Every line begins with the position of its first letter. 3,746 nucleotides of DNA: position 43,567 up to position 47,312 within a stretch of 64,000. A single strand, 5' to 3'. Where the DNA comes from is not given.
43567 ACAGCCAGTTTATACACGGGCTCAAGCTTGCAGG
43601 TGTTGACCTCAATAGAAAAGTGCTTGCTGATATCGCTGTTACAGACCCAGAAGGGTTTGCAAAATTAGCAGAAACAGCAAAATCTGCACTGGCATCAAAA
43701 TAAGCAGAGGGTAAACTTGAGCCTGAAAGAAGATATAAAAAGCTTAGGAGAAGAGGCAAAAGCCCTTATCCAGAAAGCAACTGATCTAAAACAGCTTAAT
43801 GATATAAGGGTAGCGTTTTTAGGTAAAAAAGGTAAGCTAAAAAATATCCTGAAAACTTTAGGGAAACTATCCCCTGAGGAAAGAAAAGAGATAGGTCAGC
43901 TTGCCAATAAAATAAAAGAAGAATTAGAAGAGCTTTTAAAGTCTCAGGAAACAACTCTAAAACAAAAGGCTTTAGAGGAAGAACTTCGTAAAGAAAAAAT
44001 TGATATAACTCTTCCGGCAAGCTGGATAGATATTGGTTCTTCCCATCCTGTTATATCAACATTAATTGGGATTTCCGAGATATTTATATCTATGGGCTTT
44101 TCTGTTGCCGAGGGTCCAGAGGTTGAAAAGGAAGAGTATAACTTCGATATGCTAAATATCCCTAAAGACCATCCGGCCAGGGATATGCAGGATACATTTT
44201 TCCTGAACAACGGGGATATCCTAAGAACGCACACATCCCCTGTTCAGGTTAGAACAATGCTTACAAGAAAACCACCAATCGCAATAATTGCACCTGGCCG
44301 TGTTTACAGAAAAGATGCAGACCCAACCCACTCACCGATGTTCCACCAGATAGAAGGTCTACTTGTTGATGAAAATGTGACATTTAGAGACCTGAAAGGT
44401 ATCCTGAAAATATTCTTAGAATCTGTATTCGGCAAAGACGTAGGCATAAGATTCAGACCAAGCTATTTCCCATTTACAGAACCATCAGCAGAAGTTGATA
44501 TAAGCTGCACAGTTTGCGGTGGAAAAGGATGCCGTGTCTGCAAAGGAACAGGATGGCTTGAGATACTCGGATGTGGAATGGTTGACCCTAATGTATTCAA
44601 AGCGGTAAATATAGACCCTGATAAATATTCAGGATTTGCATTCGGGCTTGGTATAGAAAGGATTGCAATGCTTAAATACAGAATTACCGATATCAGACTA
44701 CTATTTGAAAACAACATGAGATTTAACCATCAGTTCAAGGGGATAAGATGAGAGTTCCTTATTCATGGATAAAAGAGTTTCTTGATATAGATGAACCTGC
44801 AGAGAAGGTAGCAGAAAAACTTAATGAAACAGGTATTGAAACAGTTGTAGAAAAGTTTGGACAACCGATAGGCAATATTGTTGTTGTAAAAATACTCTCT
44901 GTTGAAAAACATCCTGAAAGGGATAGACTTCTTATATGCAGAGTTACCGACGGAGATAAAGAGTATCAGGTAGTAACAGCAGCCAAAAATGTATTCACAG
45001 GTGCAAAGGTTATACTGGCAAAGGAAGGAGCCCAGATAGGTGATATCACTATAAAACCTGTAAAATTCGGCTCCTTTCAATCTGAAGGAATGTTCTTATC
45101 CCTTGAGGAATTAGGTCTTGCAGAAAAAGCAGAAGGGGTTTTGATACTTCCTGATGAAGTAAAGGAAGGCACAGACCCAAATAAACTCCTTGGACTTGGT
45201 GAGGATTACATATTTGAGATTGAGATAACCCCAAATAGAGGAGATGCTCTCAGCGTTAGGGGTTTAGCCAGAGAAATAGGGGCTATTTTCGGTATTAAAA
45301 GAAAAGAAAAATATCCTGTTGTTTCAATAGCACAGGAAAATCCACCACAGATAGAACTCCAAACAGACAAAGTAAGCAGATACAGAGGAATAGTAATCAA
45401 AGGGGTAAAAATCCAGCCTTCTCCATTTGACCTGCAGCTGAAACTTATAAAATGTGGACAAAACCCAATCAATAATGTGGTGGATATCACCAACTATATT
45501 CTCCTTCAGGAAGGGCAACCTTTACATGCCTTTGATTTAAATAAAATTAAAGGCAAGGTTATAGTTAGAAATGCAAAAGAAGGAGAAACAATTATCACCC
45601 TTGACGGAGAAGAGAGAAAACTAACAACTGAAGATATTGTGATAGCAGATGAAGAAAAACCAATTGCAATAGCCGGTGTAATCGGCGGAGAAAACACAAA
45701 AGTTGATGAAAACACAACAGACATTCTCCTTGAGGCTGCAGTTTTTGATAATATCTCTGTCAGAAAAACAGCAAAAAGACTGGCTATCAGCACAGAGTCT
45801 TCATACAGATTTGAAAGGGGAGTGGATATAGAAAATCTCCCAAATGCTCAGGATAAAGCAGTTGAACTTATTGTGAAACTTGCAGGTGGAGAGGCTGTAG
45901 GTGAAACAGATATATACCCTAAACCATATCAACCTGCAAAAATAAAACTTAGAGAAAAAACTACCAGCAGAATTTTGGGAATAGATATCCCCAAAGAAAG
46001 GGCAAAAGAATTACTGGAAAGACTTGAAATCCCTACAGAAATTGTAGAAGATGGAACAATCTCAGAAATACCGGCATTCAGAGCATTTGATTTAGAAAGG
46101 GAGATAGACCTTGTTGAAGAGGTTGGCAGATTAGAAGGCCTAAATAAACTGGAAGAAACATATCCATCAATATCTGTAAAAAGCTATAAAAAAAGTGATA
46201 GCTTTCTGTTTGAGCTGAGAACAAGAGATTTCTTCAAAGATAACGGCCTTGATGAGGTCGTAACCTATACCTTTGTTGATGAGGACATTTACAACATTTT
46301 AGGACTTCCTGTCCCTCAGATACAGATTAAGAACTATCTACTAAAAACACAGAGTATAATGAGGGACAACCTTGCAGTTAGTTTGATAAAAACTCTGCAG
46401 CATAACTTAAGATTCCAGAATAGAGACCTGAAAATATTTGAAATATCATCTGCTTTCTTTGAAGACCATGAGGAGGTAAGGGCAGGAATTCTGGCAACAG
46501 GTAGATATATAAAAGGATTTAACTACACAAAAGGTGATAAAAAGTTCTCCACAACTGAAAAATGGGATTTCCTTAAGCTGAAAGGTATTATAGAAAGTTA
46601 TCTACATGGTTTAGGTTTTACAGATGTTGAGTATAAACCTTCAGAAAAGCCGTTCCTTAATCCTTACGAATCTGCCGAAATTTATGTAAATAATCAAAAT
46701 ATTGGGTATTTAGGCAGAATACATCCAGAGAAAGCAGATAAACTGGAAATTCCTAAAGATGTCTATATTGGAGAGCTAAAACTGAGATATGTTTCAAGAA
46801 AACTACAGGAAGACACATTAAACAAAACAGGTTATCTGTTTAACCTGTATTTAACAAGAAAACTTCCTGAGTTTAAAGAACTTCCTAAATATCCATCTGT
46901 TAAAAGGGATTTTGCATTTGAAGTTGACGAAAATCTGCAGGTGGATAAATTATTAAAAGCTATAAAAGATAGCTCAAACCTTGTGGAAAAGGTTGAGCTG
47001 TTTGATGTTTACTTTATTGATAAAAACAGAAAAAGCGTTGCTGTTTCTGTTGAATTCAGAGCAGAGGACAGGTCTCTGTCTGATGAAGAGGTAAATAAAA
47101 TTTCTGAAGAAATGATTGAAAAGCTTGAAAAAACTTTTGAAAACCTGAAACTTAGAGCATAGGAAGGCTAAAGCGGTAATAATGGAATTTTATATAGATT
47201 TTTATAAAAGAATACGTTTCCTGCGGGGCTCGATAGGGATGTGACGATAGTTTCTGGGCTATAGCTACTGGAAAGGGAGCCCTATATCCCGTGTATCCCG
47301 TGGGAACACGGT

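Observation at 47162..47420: Candidate RNA switch around 6S RNA that could gate translation of ygfA-rny (RNase Y)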

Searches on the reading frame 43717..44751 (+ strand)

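Call 6: search_protein_families(library=ncbifam, proteins=[window:43717-44751:+])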
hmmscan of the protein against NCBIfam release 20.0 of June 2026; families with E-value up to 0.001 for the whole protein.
window:43717-44751:+ (344 aa): 5 families
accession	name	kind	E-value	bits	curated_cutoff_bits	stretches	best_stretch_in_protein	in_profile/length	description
TIGR00468.1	pheS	equivalog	8.6e-107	357.1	237.45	1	41-341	2-323/324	phenylalanine--tRNA ligase subunit alpha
NF003210.0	PRK04172.1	equivalog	9.4e-64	216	350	2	168-336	333-487/496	phenylalanine--tRNA ligase subunit alpha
NF051887.1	PheS_related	equivalog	1.2e-41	143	300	1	129-341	34-240/349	PheS-related mystery ligase SrmL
TIGR00469.1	pheS_mito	equivalog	9.7e-36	123.4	258.35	2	240-341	255-344/451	phenylalanine--tRNA ligase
TIGR00470.1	sepS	equivalog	3.7e-09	35.6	380.65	1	185-329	205-340/533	O-phosphoserine--tRNA ligase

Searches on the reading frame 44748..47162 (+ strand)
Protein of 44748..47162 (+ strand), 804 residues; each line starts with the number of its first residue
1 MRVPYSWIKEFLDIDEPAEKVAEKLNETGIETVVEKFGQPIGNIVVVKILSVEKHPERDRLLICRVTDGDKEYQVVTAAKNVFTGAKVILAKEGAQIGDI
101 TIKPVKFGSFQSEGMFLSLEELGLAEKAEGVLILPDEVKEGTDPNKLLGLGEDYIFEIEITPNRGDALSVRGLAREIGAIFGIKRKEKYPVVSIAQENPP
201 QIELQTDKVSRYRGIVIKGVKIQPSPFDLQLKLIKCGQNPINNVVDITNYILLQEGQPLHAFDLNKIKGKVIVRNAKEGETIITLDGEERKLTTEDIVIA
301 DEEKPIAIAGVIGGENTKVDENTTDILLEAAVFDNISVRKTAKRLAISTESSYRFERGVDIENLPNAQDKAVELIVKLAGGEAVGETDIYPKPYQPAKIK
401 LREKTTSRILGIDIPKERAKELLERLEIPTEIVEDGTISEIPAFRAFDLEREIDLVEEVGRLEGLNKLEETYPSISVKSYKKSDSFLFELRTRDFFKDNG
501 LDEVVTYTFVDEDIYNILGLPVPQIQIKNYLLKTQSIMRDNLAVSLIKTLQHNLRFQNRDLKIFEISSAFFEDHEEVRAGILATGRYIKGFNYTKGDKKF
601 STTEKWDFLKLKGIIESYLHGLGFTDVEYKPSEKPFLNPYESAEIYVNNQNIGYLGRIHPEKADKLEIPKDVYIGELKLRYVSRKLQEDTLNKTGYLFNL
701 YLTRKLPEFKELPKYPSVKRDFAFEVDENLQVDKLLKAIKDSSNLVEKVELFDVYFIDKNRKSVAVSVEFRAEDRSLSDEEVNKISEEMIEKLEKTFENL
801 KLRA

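Call 6: search_protein_families(library=ncbifam, proteins=[window:44748-47162:+])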
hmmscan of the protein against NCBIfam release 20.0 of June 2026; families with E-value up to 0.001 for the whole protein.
window:44748-47162:+ (804 aa): 12 families
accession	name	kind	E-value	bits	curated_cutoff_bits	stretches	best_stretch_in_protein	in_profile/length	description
TIGR00472.1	pheT_bact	equivalog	1.4e-226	754.5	402.65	1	1-797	1-793/798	phenylalanine--tRNA ligase subunit beta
NF001882.0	PRK00629.5-4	equivalog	7.2e-75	252.7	527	1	8-773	8-709/725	phenylalanine--tRNA ligase subunit beta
TIGR00471.1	pheT_arch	equivalog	7.2e-28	97.4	282.65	2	298-678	199-546/551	phenylalanine--tRNA ligase subunit beta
NF045760.1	YtpR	equivalog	9.9e-20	71.2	100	1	18-142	63-183/185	YtpR family tRNA-binding protein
NF001879.0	PRK00629.5-1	equivalog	4.9e-19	68.3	840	1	20-275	21-277/718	phenylalanine--tRNA ligase subunit beta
NF045867.1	PheT_Nterm_rel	equivalog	4.9e-12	46.2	120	1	41-124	86-170/171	TyrS-associated PheT N-terminal domain-related protein TapR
TIGR00469.1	pheS_mito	equivalog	6.1e-07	28.4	258.35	1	703-797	345-447/451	phenylalanine--tRNA ligase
TIGR00399.1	metG_C_term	equivalog_domain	2.4e-06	27.4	116.65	1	43-123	43-120/139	methionine--tRNA ligase subunit beta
NF008900.0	PRK12267.1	equivalog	9.7e-06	24.3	598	1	34-141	545-644/648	methionine--tRNA ligase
NF051887.1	PheS_related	equivalog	0.00011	21.5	300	0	705-794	241-347/349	PheS-related mystery ligase SrmL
NF007492.0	PRK10089.1-1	equivalog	0.0003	20.7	150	1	44-136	14-100/110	tRNA-binding protein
NF001100.0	PRK00133.1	equivalog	0.00056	18.6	587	1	32-121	571-655/676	methionine--tRNA ligase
